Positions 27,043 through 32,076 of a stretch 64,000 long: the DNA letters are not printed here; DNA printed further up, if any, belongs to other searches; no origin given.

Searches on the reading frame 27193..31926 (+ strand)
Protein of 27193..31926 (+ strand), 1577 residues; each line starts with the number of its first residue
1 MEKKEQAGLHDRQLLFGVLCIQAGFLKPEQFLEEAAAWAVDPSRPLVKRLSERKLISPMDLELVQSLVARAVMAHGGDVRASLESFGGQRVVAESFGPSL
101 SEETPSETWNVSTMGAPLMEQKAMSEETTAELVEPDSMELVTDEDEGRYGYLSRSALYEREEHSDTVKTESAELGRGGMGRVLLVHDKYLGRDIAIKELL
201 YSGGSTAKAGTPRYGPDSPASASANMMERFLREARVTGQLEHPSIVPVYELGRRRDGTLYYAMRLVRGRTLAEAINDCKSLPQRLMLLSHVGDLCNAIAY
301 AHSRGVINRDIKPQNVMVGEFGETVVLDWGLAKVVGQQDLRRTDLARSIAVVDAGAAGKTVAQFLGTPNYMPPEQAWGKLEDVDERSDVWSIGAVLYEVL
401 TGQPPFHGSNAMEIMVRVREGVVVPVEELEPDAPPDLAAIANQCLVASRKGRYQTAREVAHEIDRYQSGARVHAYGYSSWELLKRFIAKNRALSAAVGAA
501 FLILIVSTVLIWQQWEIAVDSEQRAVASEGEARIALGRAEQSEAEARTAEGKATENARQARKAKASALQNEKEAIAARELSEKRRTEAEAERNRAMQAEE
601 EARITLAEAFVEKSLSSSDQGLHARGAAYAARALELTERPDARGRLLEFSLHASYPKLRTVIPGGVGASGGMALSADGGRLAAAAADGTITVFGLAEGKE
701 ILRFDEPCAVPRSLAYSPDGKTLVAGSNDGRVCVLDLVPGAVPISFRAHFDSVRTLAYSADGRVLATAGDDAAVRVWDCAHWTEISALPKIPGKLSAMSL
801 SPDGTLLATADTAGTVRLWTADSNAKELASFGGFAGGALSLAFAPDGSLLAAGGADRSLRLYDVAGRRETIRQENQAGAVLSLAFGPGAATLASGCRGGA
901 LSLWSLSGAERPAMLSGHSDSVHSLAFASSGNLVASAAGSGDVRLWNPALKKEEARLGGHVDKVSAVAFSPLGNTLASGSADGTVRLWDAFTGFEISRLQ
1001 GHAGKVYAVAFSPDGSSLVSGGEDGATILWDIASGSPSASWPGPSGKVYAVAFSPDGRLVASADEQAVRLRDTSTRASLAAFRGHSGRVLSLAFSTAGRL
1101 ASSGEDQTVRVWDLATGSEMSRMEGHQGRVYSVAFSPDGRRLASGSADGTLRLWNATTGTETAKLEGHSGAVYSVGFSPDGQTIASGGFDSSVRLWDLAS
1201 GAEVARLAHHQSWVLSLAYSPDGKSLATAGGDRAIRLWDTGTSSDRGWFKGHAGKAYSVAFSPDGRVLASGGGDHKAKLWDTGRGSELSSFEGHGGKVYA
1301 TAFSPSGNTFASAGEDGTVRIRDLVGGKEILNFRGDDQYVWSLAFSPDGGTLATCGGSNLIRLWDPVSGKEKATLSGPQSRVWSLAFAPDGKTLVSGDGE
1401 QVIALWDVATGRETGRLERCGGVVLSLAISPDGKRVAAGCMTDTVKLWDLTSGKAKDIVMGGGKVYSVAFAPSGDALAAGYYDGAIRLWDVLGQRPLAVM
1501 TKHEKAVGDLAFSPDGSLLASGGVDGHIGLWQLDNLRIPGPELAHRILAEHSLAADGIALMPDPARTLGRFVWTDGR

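Call 54: search_protein_families(library=pfam, proteins=[window:27193-31926:+], max_evalue=0.001)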
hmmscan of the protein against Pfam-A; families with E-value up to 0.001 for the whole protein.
window:27193-31926:+ (1577 aa): 62 families (the best 25 are shown)
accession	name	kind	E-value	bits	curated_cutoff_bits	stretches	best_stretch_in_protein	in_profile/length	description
PF00400.38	WD40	-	8.6e-178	569.8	27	16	1120-1155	4-39/39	WD domain, G-beta repeat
PF25173.1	Beta-prop_WDR3_1st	-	2.3e-176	582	154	7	1130-1281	32-183/184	WDR3 first beta-propeller domain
PF25174.1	Beta-prop_THOC3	-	9.9e-174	576.1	305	5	1085-1333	1-251/272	THOC3 beta-propeller domain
PF24814.1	WD40_Prp19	-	3.3e-141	469.7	320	8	1100-1281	22-205/281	Prp19 WD40 domain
PF23414.1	Beta-prop_EML_2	-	4.9e-129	429.8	90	9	1100-1242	13-155/266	Echinoderm microtubule-associated protein second beta-propeller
PF24807.1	WD40_CDC20-Fz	-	2.8e-127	424.5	200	7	918-1154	50-292/292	CDC20/Fizzy WD40 domain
PF24817.1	WD40_WDHD1_1st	-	3.7e-120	401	109.9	11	748-908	3-159/291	WDHD1 first WD40 domain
PF25175.1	Beta-prop_WDR5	-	5.7e-118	394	250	7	1250-1457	7-215/296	WDR5 beta-propeller domain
PF25391.1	WD40_Gbeta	-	1.2e-99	333.9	150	6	1222-1397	153-330/340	G protein beta WD-40 repeat protein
PF25172.1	Beta-prop_WDR3_2nd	-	6.8e-91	305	140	6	672-947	5-287/293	WDR3 second beta-propeller domain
PF23393.2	Beta-prop_WDR90_POC16_2nd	-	1.7e-80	270.7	60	8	1098-1200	7-109/291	WDR90/POC16, second beta-propeller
PF25168.1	Beta-prop_WDR36-Utp21_2nd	-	3.1e-76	257.3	84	9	1001-1118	155-273/335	WDR36/Utp21 second beta-propeller domain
PF24796.1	WDR55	-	6.8e-75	252.3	200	7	1257-1535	11-295/296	WDR55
PF24105.1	Beta-prop_CAF1B_HIR1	-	1e-73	249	80.5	6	1164-1242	125-203/383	CAF1B/HIR1 beta-propeller domain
PF24805.1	EIF3I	-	1.1e-72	245.3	200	7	1333-1537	6-221/324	EIF3I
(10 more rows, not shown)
